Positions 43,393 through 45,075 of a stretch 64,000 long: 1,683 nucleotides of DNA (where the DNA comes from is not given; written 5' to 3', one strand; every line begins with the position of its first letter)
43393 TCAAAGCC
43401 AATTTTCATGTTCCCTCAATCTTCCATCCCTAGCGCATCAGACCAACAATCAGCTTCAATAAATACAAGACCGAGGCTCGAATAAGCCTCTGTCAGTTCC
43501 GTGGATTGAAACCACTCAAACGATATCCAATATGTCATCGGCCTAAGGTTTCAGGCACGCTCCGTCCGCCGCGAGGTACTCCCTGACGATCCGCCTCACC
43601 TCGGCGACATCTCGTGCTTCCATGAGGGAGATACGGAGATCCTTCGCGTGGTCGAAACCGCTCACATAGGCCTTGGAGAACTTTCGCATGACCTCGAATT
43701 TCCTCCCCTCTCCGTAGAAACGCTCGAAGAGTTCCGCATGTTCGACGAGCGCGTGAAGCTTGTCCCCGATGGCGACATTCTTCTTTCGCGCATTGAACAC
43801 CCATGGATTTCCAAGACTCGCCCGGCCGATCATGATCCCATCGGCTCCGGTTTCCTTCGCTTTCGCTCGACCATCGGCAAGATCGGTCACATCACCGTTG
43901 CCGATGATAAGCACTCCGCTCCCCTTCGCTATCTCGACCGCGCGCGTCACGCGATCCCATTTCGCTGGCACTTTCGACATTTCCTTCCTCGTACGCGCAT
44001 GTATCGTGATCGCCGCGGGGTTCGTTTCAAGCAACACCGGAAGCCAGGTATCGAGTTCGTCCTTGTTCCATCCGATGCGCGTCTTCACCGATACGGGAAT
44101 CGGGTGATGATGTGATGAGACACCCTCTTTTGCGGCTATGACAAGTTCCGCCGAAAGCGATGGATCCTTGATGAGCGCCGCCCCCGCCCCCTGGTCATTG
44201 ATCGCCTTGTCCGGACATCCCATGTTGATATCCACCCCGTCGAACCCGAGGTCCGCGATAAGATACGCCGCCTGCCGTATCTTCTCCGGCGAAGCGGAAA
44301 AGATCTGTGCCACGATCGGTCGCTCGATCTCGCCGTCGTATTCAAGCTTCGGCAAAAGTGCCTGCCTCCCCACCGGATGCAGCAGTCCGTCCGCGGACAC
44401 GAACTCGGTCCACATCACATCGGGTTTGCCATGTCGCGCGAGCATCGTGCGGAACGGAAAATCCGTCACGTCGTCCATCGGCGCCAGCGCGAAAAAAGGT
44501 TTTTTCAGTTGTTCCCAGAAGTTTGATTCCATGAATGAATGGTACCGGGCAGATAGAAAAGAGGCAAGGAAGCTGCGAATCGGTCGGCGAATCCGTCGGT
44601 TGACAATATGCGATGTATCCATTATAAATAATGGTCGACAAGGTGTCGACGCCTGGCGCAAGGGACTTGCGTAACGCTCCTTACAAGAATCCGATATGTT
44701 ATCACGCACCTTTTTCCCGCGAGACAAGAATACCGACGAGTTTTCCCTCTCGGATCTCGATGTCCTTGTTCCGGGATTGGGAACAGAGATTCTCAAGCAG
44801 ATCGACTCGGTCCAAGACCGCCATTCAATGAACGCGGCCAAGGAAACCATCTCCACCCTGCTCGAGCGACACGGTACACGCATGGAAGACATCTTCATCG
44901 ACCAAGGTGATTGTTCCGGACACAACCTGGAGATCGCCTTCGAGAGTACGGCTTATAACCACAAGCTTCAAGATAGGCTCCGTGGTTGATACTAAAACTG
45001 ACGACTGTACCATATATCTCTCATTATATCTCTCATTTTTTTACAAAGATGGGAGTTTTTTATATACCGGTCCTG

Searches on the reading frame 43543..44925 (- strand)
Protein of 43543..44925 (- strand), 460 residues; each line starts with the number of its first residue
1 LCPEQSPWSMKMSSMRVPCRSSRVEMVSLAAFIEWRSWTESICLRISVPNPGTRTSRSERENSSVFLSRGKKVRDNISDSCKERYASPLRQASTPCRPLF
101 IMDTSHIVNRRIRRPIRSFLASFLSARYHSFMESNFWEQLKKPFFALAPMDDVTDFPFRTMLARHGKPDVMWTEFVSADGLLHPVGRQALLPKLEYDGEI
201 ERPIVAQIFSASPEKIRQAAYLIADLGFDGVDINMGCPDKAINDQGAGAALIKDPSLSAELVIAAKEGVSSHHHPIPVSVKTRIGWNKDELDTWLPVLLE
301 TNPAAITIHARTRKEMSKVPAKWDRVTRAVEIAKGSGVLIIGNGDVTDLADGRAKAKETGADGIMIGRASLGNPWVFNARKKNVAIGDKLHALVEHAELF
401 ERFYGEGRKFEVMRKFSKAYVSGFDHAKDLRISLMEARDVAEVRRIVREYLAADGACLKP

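Call 47: search_protein_families(library=pfam, proteins=[window:43543-44925:-], max_evalue=0.001)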
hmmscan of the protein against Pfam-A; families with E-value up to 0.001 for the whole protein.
window:43543-44925:- (460 aa): 1 family
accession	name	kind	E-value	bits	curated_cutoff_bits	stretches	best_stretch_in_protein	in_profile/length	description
PF01207.24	Dus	-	1.8e-62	211.7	20.4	1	147-445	2-300/311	Dihydrouridine synthase (Dus)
